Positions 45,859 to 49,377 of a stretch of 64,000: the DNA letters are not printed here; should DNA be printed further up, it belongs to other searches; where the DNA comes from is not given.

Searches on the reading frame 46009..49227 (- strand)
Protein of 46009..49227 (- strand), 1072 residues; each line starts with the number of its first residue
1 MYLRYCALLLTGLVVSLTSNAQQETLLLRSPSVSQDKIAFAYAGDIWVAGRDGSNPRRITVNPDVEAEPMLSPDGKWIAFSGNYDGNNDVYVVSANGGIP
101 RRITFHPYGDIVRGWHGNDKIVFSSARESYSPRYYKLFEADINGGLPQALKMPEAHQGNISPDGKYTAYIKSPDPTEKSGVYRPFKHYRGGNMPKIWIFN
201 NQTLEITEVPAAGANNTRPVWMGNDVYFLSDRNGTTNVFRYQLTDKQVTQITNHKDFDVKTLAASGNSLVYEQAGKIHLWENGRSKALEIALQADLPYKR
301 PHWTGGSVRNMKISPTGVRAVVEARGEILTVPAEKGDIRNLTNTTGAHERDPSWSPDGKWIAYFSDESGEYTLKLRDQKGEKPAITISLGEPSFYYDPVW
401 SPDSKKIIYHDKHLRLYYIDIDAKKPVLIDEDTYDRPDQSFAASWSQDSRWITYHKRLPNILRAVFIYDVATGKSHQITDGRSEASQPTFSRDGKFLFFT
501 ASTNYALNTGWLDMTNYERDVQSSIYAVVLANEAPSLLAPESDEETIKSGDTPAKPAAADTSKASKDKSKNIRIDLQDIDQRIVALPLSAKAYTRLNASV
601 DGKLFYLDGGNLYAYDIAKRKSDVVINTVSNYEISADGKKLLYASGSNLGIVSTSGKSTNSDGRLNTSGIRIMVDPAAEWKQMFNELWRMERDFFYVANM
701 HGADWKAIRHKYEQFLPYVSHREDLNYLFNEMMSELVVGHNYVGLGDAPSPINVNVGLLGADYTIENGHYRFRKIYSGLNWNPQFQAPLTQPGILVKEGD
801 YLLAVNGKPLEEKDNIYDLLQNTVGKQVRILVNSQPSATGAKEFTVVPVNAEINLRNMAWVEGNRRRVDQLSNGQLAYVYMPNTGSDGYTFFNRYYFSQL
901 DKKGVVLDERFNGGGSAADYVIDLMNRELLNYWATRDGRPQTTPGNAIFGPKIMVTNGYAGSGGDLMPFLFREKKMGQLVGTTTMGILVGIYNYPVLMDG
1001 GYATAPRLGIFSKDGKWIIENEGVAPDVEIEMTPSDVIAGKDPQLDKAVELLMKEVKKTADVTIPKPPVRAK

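Call 47: search_protein_families(library=pfam, proteins=[window:46009-49227:-], max_evalue=0.00001)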
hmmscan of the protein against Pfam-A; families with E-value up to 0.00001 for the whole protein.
window:46009-49227:- (1072 aa): 7 families
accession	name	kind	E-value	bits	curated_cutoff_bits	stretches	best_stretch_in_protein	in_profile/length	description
PF07676.18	PD40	-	1.7e-26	92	20.9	1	339-371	2-34/38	WD40-like Beta Propeller Repeat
PF14684.11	Tricorn_C1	-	4.1e-24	84.7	24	1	676-733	1-58/59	Tricorn protease C1 domain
PF14685.13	PDZ_Tricorn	-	2.8e-23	82.2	25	1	757-846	1-88/88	Tricorn protease PDZ domain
PF03572.23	Peptidase_S41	-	1.6e-13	51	24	1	878-1030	4-165/165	Peptidase family S41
PF00930.27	DPPIV_N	-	1.5e-10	40.8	22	0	464-504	24-64/354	Dipeptidyl peptidase IV (DPP IV) N-terminal region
PF17820.7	PDZ_6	-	3.2e-06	27.2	27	1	797-832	17-52/54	PDZ domain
PF25174.1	Beta-prop_THOC3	-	7.7e-06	25.5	305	0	353-504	9-151/272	THOC3 beta-propeller domain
